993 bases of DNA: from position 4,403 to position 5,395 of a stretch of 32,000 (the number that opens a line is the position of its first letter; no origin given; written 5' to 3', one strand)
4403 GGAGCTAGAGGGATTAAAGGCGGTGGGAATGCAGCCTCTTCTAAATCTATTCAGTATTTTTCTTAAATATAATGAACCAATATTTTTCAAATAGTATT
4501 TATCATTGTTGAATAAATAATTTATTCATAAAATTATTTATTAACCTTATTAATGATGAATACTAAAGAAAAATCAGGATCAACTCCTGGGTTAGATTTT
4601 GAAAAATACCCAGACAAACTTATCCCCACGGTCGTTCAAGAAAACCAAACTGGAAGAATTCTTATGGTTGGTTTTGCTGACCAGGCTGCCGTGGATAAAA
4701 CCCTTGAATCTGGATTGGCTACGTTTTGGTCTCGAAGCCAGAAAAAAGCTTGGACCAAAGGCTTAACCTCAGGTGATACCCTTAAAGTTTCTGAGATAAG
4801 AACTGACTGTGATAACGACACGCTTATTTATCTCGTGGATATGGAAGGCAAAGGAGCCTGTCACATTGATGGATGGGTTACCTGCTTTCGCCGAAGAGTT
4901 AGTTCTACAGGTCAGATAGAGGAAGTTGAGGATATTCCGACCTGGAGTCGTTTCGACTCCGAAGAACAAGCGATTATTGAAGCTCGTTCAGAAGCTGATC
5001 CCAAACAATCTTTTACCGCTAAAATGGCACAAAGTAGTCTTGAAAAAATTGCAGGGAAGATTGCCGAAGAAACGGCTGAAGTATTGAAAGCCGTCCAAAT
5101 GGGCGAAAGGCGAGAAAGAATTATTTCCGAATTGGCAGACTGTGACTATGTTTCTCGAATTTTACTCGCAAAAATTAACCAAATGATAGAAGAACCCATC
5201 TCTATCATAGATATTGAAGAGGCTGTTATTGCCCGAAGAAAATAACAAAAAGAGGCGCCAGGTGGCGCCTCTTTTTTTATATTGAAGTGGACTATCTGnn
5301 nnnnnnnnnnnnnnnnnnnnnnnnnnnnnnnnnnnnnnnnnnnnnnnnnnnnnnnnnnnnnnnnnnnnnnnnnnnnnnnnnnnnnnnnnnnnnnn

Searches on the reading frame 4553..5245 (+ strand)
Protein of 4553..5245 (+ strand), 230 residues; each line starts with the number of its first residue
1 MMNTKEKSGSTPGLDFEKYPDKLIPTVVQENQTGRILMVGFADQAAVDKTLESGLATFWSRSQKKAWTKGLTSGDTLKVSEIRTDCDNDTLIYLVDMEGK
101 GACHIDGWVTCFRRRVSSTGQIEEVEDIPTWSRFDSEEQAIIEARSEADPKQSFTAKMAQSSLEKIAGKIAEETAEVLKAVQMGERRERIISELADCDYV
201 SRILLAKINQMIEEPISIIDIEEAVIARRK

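Call 4: search_protein_families(library=pfam, proteins=[window:4553-5245:+])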
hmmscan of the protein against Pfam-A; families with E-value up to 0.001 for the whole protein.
window:4553-5245:+ (230 aa): 2 families
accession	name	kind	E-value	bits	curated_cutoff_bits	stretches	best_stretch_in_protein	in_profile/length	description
PF01502.23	PRA-CH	-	9.9e-26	89.8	27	1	38-112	1-73/74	Phosphoribosyl-AMP cyclohydrolase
PF01503.22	PRA-PH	-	3e-09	37.6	21.3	1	139-206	5-69/86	Phosphoribosyl-ATP pyrophosphohydrolase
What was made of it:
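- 4553..5245 (+): hisIE, the convergent neighbour. It marks the end of the ATPase region; no B or D follows. PF01502 and PF01503 (call 4).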
